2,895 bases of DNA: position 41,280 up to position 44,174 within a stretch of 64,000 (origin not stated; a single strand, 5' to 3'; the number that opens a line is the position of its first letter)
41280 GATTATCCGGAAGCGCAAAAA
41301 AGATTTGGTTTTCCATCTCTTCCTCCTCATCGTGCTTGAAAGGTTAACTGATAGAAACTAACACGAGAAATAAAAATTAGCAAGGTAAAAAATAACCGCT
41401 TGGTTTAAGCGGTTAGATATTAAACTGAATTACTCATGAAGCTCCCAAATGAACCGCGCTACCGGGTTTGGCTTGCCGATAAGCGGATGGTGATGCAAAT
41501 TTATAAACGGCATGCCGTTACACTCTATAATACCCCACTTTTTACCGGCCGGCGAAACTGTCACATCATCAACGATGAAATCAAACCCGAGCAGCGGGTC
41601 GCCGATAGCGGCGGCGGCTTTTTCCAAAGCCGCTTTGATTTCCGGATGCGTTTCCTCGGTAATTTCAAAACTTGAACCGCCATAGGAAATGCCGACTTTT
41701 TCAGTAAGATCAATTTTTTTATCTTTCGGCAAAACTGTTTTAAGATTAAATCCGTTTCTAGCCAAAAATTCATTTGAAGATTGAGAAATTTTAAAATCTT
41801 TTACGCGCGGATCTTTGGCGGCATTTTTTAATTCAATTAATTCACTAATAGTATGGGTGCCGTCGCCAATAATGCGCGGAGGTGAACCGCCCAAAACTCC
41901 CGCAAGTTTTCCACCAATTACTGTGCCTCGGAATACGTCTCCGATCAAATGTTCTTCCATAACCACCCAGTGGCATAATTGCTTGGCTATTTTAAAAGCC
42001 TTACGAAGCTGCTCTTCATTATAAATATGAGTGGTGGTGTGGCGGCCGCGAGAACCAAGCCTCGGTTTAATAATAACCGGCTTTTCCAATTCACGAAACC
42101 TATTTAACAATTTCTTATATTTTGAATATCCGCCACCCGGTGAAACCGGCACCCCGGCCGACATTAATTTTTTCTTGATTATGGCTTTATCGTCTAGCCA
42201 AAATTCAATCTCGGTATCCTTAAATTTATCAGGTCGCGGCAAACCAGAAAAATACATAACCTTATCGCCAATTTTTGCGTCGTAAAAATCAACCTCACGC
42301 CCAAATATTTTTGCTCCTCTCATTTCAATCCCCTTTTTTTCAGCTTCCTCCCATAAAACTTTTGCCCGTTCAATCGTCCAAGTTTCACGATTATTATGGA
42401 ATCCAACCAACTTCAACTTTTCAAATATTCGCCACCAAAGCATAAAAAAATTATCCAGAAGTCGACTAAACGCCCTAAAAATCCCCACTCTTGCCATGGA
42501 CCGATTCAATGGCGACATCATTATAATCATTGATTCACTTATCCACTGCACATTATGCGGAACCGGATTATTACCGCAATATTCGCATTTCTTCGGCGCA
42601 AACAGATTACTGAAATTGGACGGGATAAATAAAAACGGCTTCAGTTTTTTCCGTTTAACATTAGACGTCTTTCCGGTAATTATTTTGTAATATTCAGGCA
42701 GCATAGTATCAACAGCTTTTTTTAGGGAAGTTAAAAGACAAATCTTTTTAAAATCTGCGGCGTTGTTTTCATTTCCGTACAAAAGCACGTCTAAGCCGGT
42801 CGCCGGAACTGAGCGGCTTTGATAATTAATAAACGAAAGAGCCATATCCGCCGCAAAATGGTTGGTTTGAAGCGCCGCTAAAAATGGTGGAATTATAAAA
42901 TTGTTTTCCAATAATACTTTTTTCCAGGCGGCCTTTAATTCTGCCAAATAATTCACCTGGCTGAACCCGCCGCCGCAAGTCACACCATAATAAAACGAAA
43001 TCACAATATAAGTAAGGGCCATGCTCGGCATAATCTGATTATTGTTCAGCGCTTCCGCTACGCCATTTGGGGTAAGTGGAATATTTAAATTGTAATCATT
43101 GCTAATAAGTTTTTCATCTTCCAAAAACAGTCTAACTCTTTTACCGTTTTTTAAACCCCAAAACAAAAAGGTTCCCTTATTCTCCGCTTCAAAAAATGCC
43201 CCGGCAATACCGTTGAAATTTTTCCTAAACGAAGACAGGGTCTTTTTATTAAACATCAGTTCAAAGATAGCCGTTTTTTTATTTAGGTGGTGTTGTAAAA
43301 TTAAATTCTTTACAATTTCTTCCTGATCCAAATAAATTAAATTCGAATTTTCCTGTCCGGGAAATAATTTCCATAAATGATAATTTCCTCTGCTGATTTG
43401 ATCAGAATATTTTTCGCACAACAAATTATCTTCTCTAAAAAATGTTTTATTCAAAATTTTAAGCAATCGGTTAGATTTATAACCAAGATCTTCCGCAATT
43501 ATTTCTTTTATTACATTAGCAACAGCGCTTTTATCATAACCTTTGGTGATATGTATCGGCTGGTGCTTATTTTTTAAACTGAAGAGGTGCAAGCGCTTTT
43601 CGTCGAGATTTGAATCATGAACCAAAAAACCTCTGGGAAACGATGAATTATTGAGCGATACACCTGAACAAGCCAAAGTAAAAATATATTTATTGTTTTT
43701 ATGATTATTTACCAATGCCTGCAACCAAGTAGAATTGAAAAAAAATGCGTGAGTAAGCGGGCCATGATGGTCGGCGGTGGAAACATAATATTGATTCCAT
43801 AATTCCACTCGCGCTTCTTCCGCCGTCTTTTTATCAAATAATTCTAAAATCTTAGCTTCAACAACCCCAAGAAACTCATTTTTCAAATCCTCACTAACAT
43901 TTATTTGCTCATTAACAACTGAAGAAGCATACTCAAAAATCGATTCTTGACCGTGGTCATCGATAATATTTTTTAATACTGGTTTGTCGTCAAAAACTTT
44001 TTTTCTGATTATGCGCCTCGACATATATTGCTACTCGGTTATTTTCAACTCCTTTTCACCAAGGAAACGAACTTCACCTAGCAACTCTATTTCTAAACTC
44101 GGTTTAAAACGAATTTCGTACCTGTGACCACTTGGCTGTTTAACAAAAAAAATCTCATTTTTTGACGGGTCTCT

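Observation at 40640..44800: Candidate novel amidoligase module: 864-aa protein with unknown 540-aa N-domain fused to a RimK-like ATP-grasp, adjacent to a DapF-family epimerase and a GC-shifted orphan gene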

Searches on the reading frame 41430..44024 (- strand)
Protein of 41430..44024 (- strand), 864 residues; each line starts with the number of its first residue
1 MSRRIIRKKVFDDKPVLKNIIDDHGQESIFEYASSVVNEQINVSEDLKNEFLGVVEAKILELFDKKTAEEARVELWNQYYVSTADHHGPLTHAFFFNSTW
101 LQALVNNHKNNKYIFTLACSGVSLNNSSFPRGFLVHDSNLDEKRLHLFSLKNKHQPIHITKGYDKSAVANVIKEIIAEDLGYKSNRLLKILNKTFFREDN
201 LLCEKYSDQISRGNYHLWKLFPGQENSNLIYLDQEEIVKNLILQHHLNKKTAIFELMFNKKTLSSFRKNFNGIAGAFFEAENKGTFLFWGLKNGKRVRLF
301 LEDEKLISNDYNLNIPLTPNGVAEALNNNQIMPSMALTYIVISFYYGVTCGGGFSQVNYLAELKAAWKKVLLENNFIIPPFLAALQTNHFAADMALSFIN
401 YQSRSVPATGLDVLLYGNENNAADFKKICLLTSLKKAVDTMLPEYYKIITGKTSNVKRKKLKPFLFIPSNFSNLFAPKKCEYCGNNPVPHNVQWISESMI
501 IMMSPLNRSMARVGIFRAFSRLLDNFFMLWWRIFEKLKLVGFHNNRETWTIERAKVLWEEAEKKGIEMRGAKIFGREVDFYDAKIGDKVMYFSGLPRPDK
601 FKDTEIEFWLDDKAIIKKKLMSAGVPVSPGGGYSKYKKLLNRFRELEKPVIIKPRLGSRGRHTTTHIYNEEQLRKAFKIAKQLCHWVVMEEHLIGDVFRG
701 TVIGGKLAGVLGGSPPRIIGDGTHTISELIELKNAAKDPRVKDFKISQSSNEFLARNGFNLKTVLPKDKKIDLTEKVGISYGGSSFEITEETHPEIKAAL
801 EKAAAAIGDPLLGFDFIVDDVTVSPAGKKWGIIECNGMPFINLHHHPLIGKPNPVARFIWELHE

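Call 3: search_protein_families(library=pfam, proteins=[window:41430-44024:-], max_evalue=0.1)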
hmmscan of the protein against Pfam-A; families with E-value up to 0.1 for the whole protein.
window:41430-44024:- (864 aa): 1 family
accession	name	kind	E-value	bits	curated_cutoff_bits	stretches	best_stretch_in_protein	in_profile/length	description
PF02655.19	ATP-grasp_3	-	0.0043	17.6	23.2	0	611-673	2-56/160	ATP-grasp domain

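Call 4: search_protein_families(library=ncbifam, proteins=[window:41430-44024:-], max_evalue=0.1)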
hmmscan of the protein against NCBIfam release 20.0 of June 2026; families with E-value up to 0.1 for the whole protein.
window:41430-44024:- (864 aa): 12 families
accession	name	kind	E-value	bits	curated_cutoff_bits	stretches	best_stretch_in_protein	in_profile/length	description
NF010623.0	PRK14016.1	subfamily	4.5e-51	174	877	1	612-859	214-467/871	cyanophycin synthetase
TIGR02068.2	cya_phycin_syn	equivalog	2.1e-50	171.6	850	1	611-859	212-466/862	cyanophycin synthetase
NF002688.0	PRK02471.1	equivalog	1e-37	130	425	1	555-859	436-747/756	bifunctional glutamate--cysteine ligase GshA/glutathione synthetase GshB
TIGR03103.1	trio_acet_GNAT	equivalog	3.3e-28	98.5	569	1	610-845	295-528/547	N-acetylglutaminylglutamine synthetase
TIGR01435.1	glu_cys_lig_rel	equivalog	1.3e-22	79.8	656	1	571-851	429-707/719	bifunctional glutamate--cysteine ligase/glutathione synthetase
NF002378.0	PRK01372.1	subfamily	0.0001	21.2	243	1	612-710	100-196/305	D-alanine--D-alanine ligase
NF006367.0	PRK08591.1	subfamily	0.0053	15.5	597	1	610-683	113-187/451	acetyl-CoA carboxylase biotin carboxylase subunit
NF000091.3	D_ala_D_ser_VanG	exception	0.014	14.3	495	1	634-704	160-229/344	D-alanine--D-serine ligase VanG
TIGR00768.1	rimK_fam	subfamily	0.022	14.1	143.4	1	611-684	86-158/276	RimK family alpha-L-glutamate ligase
TIGR02144.1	LysX_arch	equivalog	0.036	13.2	275.6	1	611-674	86-148/281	lysine biosynthesis protein LysX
NF006286.0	PRK08462.1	equivalog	0.036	12.9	740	1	610-681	115-187/445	acetyl-CoA carboxylase biotin carboxylase subunit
TIGR01205.1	D_ala_D_alaTIGR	subfamily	0.046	12.7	245.65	1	612-704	106-202/318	D-alanine--D-alanine ligase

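Call 5: find_homologous_proteins(query=window:41430-44024:-, max_evalue=0.001)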
Query window:41430-44024:- (864 aa): 172 proteins with E <= 0.001 among 8000 candidates; the best 120 are listed.
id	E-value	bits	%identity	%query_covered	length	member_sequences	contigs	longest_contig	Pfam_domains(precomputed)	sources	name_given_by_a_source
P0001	0.0e+0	1229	100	63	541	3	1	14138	-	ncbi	ncbi:MAG: hypothetical protein WCT43_04270, partial [Candidatus Magasanikbacteria bacterium]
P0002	1.3e-227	776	43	100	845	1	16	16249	-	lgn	-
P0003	4.6e-227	774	43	99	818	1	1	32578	-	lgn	-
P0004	1.4e-226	773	43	99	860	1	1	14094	-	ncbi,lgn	-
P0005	1.1e-215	737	42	100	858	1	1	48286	-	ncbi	-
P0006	2.2e-212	726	40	99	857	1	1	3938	-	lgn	-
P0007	1.7e-205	703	41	100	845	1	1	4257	-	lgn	-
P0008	3.3e-204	699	40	99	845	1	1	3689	-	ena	-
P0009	1.4e-201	690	40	100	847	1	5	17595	-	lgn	-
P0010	4.7e-198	678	39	99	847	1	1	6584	-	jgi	jgi:cyanophycin synthetase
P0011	2.7e-194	666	39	99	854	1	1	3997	-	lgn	-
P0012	1.2e-178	614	37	100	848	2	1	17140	-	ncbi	ncbi:MAG: hypothetical protein WC761_05560 [Candidatus Paceibacterota bacterium]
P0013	9.9e-168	578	37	99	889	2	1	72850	-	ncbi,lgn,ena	ncbi:MAG: hypothetical protein WCV55_01820 [Candidatus Paceibacterota bacterium]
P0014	3.3e-109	384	41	52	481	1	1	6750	-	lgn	-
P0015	2.9e-104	368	39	53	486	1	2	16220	-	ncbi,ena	-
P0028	4.0e-82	295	37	51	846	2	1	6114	PF26317.1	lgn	-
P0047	4.1e-77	278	34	51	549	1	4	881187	-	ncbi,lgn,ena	-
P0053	9.2e-76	274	33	51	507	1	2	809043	-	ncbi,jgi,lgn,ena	ncbi:MAG: hypothetical protein WCV73_02590 [Patescibacteria group bacterium]|jgi:hypothetical protei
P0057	5.4e-75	271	34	51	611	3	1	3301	-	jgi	-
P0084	6.3e-69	251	31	53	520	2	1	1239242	-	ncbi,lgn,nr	ncbi:hypothetical protein K8942_03785 [Candidatus Peribacteria bacterium]|nr:MAG: hypothetical prote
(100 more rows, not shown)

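Call 6: search_solved_structures(query=window:41430-44024:-, max_evalue=0.01, show_alignments=2)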
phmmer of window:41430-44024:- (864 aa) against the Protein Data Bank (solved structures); distinct sequences matched with E-value up to 0.01: 10.
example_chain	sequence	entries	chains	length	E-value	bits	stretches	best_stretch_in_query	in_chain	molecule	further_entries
7lg5_A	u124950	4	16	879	2.4e-26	95.3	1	612-858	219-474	Cyanophycin synthase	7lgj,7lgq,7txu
7txv_A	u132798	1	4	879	2.4e-26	95.3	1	612-858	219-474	Cyanophycin synthase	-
7lgm_A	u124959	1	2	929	7.8e-26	93.6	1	611-855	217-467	Cyanophycin synthase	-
3ln7_A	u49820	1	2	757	5.1e-25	90.9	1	572-855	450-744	Glutathione biosynthesis bifunctional protein gshAB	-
7ta5_A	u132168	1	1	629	8.9e-25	90.1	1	616-852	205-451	Glutathione synthase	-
7lgn_A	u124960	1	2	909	2.4e-24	88.7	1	612-859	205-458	Cyanophycin synthase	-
7wac_A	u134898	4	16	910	2.9e-23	85.1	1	612-859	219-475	Cyanophycin synthase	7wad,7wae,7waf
8fxh_A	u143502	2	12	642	3.9e-21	78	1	612-859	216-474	RimK domain-containing protein ATP-grasp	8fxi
3ln6_A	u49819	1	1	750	1.3e-19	73.1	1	610-847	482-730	Glutathione biosynthesis bifunctional protein gshAB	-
8hz5_A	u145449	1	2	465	0.0043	18.4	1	610-681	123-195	Biotin carboxylase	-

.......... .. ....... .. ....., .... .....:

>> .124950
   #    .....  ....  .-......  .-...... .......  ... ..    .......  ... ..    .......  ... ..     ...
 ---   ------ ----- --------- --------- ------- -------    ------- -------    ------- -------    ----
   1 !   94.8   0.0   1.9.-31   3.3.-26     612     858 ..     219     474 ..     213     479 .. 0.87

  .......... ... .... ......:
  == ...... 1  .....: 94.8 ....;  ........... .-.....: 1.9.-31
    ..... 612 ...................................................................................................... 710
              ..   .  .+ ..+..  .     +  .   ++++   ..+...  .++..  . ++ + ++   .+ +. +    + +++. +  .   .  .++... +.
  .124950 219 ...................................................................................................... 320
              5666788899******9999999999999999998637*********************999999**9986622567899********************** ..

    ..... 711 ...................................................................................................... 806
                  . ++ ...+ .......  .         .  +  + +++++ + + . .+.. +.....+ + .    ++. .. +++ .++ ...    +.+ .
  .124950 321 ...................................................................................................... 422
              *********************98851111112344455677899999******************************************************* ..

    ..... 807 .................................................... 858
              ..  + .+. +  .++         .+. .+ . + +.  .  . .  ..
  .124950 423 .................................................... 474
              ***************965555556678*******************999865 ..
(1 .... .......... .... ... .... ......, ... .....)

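Call 9: search_protein_families(library=pfam, proteins=[P0028, P0057, P0047, P0084, P0002, P0013], max_evalue=0.01)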
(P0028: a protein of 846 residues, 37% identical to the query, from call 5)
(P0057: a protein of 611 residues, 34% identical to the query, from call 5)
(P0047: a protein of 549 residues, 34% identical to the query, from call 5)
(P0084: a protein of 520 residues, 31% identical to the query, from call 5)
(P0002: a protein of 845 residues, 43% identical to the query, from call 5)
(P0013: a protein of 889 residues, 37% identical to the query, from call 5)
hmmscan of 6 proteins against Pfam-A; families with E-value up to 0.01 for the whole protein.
P0028 (846 aa): 1 family
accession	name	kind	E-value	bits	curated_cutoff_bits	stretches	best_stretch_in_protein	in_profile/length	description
PF20787.2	SPP1_GP23-1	-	0.0099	16.2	27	0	223-245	19-41/47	SPP1 phage GP23.1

P0057 (611 aa): 0 families

P0047 (549 aa): 0 families

P0084 (520 aa): 0 families

P0002 (845 aa): 0 families

P0013 (889 aa): 0 families

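Call 10: find_encoding_contigs(protein=P0005, flank=8000, max_places=3)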
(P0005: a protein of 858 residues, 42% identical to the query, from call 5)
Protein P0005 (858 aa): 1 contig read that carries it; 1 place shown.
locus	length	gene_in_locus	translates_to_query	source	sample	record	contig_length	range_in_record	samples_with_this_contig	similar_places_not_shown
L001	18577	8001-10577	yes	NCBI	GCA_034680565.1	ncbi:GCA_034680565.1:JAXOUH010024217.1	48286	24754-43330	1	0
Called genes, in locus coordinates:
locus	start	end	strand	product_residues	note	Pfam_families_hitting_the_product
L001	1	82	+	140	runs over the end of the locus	-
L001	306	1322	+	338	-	-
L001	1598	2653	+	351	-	-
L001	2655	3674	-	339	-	PF14279:HNH_5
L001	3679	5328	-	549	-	-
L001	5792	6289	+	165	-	-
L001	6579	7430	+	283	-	-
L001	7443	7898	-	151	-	-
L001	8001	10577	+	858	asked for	-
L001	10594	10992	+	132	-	PF00856:SET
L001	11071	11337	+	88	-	PF02583:Trns_repr_metal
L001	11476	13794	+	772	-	PF00403:HMA, PF08282:Hydrolase_3 (faint), PF00122:E1-E2_ATPase, PF00702:Hydrolase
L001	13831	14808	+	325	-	PF00403:HMA, PF13386:DsbD_2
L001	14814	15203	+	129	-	PF13473:Cupredoxin_1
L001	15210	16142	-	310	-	PF00413:Peptidase_M10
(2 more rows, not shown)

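Call 11: find_encoding_contigs(protein=P0013, flank=8000, max_places=3)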
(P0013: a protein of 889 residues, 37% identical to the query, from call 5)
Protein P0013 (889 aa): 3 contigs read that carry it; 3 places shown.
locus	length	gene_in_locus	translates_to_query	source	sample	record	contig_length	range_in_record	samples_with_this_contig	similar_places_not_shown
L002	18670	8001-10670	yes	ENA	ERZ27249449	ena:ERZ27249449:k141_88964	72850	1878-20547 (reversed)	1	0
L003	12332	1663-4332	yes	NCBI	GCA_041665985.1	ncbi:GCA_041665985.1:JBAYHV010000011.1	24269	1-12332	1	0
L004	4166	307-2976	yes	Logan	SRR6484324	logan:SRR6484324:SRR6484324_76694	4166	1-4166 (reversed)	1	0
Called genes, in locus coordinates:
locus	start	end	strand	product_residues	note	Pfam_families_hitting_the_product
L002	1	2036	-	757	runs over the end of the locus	PF04851:ResIII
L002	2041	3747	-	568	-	PF01555:N6_N4_Mtase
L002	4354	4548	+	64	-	-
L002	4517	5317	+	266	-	-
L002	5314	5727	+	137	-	-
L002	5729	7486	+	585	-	PF00239:Resolvase, PF07508:Recombinase (weak), PF13408:Zn_ribbon_recom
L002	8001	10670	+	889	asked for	-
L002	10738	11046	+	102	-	-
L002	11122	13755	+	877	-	PF17191:RecG_wedge, PF01336:tRNA_anti-codon, PF00270:DEAD, PF04851:ResIII (weak), PF13366:PDDEXK_3, PF00271:Helicase_C, PF19833:RecG_dom3_C (weak)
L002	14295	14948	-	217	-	PF13384:HTH_23 (faint), PF13518:HTH_28 (faint)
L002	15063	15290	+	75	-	-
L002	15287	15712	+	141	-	PF00293:NUDIX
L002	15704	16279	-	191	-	PF06941:NT5C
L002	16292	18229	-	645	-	PF00004:AAA, PF17862:AAA_lid_3, PF01434:Peptidase_M41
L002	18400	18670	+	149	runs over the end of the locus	PF01668:SmpB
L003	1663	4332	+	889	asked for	-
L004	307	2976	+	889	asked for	-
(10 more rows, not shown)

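Call 12: find_encoding_contigs(protein=P0002, flank=8000, max_places=2)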
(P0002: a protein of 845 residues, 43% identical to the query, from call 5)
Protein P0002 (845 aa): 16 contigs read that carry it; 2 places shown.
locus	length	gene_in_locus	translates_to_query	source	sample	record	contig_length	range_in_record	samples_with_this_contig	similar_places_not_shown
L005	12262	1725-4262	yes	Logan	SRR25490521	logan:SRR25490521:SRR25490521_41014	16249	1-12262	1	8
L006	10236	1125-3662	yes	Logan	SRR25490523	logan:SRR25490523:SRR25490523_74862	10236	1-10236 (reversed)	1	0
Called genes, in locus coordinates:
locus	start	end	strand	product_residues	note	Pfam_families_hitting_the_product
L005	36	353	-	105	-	-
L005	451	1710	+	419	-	PF04280:Tim44, PF11335:DUF3137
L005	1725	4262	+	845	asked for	-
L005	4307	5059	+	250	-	PF02096:60KD_IMP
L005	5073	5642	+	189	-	PF01145:Band_7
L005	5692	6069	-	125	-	-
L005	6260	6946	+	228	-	PF01628:HrcA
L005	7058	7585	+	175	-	PF01025:GrpE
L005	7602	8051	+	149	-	PF00011:HSP20, PF17886:ArsA_HSP20 (weak)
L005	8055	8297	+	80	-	-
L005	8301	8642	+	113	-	-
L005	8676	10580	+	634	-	PF00012:HSP70, PF06723:MreB_Mbl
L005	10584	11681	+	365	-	PF00226:DnaJ, PF01556:DnaJ_C, PF00684:DnaJ_CXXCXGXG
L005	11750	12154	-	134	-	PF00075:RNase_H, PF13456:RVT_3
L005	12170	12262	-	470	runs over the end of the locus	PF08308:PEGA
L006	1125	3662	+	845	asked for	-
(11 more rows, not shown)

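Call 13: find_encoding_contigs(protein=P0003, flank=8000, max_places=2)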
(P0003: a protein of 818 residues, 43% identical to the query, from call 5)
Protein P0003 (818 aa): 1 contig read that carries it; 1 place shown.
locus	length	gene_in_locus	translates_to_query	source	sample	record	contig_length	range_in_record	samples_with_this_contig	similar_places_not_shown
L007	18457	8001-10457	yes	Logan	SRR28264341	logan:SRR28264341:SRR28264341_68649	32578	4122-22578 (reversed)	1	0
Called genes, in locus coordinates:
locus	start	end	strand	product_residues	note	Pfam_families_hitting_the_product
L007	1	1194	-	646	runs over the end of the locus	PF00071:Ras (faint), PF04760:IF2_N, PF00025:Arf (weak), PF00009:GTP_EFTU, PF01926:MMR_HSR1, PF02421:FeoB_N (weak), PF22042:EF-G_D2, PF11987:IF-2, +1 more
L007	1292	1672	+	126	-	-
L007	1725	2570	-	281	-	PF00781:DAGK_cat (weak), PF19279:YegS_C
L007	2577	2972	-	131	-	PF04519:Bactofilin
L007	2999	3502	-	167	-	PF14584:DUF4446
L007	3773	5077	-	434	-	PF04932:Wzy_C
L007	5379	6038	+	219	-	PF00753:Lactamase_B, PF13483:Lactamase_B_3, PF23023:Anti-Pycsar_Apyc1 (faint), PF12706:Lactamase_B_2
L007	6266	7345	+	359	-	PF06925:MGDG_synth, PF04101:Glyco_tran_28_C (weak)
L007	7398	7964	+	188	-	PF00011:HSP20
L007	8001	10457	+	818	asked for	-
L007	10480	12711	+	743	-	PF13491:FtsK_4TM, PF17854:FtsK_alpha, PF01580:FtsK_SpoIIIE, PF01935:DUF87 (weak), PF09397:FtsK_gamma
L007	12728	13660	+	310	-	PF13413:HTH_25, PF09136:Glucodextran_B (weak), PF13464:RodZ_C (weak)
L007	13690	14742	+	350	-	PF13481:AAA_25 (faint), PF00154:RecA_N, PF08423:Rad51, PF06745:ATPase (faint), PF27531:MT3502_N, PF01637:ATPase_2 (weak), PF02283:CobU (weak), PF21096:RecA_C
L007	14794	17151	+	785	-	PF01612:DNA_pol_A_exo1 (weak), PF00929:RNase_T, PF21762:DEDDh_C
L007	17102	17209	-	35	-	-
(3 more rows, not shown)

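Call 14: find_encoding_contigs(protein=P0012, flank=8000, max_places=2)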
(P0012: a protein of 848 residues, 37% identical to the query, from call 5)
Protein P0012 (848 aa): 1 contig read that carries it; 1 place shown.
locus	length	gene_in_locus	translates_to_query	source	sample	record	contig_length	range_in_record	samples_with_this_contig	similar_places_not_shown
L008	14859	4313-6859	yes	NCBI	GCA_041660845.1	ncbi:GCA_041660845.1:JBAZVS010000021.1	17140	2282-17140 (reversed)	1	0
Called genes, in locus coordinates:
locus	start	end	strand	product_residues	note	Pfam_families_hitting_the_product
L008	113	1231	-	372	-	PF11104:PilM_2, PF14450:FtsA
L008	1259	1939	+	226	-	PF00156:Pribosyltran (weak)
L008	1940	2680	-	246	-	PF13529:Peptidase_C39_2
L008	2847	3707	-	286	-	PF01833:TIG (faint)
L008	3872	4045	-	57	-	-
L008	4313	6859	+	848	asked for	-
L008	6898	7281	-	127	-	PF08570:DUF1761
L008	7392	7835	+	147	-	-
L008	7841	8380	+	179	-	PF02600:DsbB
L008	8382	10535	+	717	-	PF17191:RecG_wedge, PF01336:tRNA_anti-codon, PF04851:ResIII, PF00270:DEAD, PF00271:Helicase_C, PF19833:RecG_dom3_C (weak)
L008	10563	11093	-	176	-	-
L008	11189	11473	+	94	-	-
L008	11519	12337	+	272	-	-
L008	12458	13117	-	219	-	-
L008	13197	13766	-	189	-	PF06941:NT5C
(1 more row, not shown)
